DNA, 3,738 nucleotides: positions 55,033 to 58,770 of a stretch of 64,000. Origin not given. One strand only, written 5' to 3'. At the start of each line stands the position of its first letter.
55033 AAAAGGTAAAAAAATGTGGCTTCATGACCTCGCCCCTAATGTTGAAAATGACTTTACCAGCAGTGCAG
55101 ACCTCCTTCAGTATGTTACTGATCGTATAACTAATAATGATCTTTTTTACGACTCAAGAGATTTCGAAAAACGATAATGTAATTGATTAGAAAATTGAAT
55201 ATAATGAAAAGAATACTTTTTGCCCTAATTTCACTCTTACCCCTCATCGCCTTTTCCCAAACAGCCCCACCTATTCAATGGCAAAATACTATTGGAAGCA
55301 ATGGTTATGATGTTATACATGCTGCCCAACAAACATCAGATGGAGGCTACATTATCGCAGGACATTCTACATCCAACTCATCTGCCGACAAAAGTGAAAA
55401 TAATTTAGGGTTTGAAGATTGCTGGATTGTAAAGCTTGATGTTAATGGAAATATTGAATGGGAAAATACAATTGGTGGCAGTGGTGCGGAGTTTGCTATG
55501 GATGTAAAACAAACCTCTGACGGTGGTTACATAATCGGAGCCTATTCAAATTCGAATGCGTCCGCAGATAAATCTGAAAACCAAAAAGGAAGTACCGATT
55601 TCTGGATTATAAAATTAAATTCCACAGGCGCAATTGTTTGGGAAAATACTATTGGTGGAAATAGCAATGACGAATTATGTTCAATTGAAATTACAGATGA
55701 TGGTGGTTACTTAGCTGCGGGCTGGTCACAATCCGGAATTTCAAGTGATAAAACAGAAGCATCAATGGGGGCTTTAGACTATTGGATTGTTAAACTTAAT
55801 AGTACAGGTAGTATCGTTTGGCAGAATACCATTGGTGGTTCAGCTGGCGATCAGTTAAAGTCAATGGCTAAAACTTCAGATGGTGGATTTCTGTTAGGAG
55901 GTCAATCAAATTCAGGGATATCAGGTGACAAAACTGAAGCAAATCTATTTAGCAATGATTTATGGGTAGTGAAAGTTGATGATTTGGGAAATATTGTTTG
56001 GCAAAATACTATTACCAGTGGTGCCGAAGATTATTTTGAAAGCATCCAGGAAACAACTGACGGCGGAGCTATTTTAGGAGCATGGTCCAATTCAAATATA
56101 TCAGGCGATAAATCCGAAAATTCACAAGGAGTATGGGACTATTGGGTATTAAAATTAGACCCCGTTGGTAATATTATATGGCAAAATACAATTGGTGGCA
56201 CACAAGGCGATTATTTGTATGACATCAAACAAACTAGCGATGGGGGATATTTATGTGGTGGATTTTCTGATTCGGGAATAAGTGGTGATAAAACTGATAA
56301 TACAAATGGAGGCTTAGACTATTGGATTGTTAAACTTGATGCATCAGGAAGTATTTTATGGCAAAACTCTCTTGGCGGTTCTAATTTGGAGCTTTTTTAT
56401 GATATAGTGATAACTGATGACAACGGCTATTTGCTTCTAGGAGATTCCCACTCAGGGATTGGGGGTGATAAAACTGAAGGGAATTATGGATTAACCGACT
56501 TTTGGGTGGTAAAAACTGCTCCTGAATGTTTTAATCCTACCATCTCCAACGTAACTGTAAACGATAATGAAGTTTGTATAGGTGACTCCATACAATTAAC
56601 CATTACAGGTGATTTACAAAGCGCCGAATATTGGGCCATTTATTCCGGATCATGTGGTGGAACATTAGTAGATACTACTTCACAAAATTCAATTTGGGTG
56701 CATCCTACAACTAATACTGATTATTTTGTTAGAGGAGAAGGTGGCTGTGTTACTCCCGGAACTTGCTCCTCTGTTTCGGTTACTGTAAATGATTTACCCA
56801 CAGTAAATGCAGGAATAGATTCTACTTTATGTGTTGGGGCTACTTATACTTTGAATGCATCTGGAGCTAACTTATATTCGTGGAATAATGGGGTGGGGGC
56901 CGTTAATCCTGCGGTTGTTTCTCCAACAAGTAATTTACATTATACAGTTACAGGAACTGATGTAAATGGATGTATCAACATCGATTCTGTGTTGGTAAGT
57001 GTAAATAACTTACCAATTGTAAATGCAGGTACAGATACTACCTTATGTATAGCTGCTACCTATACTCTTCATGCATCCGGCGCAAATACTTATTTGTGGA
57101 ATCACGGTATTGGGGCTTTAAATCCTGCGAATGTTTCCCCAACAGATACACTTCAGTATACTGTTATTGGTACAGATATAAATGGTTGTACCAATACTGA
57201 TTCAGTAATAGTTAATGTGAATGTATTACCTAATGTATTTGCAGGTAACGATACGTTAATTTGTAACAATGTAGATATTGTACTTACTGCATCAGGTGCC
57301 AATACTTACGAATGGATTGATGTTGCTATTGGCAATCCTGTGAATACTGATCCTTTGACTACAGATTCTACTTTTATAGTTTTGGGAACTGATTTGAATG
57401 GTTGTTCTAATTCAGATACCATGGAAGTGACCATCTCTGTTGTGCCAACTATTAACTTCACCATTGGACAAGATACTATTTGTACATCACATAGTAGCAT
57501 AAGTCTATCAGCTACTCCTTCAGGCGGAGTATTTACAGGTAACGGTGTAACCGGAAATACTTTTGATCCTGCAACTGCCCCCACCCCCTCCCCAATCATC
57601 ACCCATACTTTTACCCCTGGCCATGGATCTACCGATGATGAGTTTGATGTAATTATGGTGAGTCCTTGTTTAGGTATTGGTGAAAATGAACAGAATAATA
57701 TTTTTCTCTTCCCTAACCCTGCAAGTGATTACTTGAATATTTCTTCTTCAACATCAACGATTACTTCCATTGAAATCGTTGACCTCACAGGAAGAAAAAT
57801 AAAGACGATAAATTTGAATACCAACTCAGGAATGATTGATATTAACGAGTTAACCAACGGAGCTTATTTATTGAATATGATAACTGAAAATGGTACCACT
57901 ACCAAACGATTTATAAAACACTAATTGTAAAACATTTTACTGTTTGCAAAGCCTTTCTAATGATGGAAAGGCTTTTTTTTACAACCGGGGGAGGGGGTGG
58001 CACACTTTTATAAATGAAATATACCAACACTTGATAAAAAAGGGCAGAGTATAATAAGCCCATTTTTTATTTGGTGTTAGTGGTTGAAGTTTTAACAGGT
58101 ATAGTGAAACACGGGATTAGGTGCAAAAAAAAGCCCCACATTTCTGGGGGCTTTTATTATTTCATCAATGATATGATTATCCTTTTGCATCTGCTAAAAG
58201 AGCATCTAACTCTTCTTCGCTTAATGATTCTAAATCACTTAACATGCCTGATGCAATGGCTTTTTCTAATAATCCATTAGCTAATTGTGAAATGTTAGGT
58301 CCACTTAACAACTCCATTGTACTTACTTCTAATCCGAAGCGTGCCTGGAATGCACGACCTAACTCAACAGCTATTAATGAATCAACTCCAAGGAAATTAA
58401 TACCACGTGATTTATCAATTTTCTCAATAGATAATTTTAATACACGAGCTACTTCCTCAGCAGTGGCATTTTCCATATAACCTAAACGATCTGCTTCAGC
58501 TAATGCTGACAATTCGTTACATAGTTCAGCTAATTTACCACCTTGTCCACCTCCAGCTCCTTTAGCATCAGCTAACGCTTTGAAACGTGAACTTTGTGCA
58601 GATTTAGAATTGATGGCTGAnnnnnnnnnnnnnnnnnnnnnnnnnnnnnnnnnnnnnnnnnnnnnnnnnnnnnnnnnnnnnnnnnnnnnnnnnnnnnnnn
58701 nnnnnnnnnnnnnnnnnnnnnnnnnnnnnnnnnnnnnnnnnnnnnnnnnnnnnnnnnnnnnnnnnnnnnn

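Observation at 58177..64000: FAS-like fully reducing type I PKS with no release domain, last gene of an operon that continues beyond the window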

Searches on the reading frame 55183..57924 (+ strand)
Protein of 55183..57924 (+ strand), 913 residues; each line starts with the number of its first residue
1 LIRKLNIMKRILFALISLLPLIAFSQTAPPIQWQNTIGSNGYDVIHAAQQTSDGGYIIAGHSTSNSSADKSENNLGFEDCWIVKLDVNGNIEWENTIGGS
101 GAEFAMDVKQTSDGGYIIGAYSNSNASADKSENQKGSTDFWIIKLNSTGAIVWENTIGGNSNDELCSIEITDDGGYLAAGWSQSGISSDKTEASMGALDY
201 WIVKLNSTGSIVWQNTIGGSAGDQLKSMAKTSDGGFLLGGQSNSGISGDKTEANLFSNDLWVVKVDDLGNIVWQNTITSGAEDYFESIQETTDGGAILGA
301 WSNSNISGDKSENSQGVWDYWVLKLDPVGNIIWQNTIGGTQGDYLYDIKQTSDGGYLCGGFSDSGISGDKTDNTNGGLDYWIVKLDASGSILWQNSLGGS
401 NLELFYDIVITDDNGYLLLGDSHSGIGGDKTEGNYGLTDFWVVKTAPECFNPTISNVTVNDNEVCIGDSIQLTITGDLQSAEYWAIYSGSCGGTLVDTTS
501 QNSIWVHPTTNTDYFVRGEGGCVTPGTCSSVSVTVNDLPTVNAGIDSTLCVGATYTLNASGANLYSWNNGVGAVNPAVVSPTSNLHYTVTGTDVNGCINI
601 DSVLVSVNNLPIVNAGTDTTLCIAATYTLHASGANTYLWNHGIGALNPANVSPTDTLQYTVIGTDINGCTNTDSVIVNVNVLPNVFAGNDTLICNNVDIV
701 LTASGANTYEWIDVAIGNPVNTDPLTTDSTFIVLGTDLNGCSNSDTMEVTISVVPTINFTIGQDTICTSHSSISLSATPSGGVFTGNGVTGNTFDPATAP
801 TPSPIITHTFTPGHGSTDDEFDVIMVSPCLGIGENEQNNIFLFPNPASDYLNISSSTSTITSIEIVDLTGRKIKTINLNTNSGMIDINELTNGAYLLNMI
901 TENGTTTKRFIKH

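Call 12: search_protein_families(library=pfam, proteins=[window:55183-57924:+], max_evalue=0.001)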
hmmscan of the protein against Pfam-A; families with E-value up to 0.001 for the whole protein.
window:55183-57924:+ (913 aa): 2 families
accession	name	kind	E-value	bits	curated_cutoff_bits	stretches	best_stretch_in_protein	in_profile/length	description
PF18962.6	Por_Secre_tail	-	1e-14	55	27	1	842-911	1-74/75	Secretion system C-terminal sorting domain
PF19081.6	Ig_7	-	1.1e-11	45.3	27.3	2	452-536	1-83/84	Ig-like domain CHU_C associated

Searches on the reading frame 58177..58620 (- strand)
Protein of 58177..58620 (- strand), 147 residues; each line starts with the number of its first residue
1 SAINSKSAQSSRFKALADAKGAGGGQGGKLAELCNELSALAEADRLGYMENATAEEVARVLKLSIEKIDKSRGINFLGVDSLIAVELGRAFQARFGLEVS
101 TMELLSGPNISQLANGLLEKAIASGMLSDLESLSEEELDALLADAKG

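Call 78: predict_structure(protein=window:58177-58620:-)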
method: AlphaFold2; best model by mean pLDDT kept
length: 147 residues; sequences in the alignment: 1
mean_pLDDT: 51.1   pTM: 0.35
mean pLDDT of the five models: 51.1, 43.9, 43.9, 42.3, 39.5
residues with pLDDT >= 90: 0; 70-90: 1; 50-70: 88; < 50: 58
segments of 3 or more residues with pLDDT < 50: 1-29, 43-52, 54-56, 73-78, 142-147
pLDDT, mean of each block of 10 residues (from residue 1): 34 40 43 54 45 51 55 49 62 62 56 61 54 56 40
secondary structure, 60 per line:
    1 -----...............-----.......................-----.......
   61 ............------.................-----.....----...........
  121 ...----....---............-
elements in order: H6-20 H26-48 H54-72 H79-95 H101-105 H110-123 H128-131 H135-146
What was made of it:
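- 58180..58248 (-): Acidic C-terminal tail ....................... (net charge -6), inferred to be a docking helix for a trans AOS. It is modelled as a helix, but at low confidence (call 78).
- The ACP-tail model has pLDDT 51 (call 78).
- Tried and rejected: The single-sequence AlphaFold model of the ACP and tail was too weak to use (pLDDT 51, call 78).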
